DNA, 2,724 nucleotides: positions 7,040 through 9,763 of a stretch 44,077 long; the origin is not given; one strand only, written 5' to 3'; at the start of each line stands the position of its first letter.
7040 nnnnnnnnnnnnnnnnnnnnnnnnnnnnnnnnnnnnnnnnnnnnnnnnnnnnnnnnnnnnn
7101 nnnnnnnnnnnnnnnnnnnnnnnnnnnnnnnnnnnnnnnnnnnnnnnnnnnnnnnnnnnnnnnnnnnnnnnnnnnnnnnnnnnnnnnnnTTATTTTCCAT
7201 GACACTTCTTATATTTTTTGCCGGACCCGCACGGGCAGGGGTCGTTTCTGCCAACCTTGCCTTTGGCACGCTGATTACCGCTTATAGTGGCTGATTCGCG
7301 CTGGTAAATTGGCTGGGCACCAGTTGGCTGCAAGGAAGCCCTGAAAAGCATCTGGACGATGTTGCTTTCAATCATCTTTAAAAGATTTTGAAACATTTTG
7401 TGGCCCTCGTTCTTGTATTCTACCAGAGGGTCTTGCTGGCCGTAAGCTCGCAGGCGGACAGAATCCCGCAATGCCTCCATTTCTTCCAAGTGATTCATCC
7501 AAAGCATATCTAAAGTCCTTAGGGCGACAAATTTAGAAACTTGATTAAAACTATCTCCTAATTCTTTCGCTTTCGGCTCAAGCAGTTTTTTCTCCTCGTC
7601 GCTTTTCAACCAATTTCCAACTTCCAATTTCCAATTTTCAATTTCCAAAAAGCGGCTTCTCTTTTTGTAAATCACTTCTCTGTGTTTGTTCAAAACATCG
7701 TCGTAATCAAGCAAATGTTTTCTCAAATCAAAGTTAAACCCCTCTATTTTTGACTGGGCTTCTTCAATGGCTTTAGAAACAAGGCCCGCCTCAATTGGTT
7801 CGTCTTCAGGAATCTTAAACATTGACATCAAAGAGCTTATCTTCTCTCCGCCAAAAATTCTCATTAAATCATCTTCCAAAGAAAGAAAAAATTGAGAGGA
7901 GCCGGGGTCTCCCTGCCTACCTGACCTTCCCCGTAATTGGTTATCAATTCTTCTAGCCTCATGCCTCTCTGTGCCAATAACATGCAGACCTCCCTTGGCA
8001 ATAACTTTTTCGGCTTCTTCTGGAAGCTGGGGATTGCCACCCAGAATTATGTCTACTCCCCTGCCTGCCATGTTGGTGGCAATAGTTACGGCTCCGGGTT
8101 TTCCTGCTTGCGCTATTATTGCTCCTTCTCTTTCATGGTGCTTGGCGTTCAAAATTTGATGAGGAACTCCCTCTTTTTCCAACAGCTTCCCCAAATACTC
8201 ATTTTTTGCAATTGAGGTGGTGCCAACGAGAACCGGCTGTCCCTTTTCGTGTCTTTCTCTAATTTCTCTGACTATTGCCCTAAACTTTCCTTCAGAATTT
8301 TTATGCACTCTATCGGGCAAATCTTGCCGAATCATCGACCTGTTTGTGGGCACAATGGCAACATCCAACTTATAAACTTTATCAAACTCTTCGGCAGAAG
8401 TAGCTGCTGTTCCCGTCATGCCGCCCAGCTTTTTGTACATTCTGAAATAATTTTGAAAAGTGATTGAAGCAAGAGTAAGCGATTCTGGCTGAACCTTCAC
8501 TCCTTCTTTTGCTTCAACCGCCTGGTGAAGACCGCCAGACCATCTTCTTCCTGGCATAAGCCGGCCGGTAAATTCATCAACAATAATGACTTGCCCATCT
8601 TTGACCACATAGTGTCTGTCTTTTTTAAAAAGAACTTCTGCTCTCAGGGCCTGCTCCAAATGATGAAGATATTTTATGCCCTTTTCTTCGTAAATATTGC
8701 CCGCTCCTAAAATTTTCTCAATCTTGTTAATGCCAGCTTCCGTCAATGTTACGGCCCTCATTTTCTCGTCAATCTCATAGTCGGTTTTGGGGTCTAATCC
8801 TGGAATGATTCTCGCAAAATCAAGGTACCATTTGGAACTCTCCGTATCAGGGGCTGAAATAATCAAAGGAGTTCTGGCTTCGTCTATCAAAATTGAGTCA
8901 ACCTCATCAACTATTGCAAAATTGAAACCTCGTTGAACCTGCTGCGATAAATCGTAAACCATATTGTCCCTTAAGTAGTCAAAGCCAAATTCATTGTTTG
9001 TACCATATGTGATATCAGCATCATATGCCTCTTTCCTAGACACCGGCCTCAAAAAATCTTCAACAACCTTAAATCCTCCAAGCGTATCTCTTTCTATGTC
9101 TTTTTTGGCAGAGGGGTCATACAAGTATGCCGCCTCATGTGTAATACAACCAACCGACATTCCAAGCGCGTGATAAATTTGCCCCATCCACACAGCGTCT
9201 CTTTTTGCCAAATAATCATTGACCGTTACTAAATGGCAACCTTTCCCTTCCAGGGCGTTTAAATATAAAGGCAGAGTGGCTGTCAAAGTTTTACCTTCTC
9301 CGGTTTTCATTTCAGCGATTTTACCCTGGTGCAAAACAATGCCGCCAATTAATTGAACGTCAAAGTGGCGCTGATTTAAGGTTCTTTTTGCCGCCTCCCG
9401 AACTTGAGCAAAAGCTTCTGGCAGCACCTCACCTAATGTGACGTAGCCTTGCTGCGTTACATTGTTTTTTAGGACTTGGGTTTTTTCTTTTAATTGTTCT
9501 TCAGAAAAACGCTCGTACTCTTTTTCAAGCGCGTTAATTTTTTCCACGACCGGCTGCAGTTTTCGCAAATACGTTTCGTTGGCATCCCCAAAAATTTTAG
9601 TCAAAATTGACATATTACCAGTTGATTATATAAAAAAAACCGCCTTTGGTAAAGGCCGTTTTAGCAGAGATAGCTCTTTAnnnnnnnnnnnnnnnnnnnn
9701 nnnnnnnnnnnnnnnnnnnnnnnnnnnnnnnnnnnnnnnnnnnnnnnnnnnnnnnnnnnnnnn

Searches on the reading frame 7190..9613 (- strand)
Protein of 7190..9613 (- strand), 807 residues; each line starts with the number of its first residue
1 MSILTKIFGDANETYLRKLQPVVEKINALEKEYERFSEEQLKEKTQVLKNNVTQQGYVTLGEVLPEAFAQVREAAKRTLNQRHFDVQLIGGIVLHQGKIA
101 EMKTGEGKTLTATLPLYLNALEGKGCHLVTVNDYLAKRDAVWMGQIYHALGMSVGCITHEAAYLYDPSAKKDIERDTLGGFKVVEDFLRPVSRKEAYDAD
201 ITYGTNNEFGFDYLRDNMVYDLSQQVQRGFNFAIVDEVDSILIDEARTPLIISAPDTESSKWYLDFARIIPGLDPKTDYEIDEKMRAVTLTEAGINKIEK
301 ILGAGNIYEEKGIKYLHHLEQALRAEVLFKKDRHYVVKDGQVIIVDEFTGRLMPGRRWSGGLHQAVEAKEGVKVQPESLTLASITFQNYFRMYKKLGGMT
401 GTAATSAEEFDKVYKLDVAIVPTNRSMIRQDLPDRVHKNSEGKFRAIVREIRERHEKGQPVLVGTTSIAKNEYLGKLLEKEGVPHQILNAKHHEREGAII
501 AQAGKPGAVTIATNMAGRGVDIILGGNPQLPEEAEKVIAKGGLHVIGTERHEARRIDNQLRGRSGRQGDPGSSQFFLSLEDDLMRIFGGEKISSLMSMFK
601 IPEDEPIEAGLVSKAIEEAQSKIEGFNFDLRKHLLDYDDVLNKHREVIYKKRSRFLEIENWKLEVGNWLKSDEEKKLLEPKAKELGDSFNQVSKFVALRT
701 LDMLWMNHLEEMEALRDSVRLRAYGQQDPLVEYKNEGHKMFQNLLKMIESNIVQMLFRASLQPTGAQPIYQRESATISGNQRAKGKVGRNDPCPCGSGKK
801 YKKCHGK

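Call 65: search_protein_families(library=pfam, proteins=[window:7190-9613:-], max_evalue=0.001)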
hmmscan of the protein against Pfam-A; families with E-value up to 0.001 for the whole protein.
window:7190-9613:- (807 aa): 5 families
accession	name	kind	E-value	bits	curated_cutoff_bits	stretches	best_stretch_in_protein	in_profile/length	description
PF07517.20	SecA_DEAD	-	1.3e-124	415.6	24.6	1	5-410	2-289/290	SecA DEAD-like domain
PF21090.3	P-loop_SecA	-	1.3e-81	273.5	27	2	427-530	2-105/205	SecA P-loop domain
PF07516.18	SecA_SW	-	1.4e-46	159.6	26.7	2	675-759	116-199/200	SecA Wing and Scaffold domain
PF01043.26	SecA_PP_bind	-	2.4e-42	144.4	23.5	1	259-367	2-110/110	SecA preprotein cross-linking domain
PF02810.21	SEC-C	-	2.6e-10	40.4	20.4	1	789-807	1-19/19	SEC-C motif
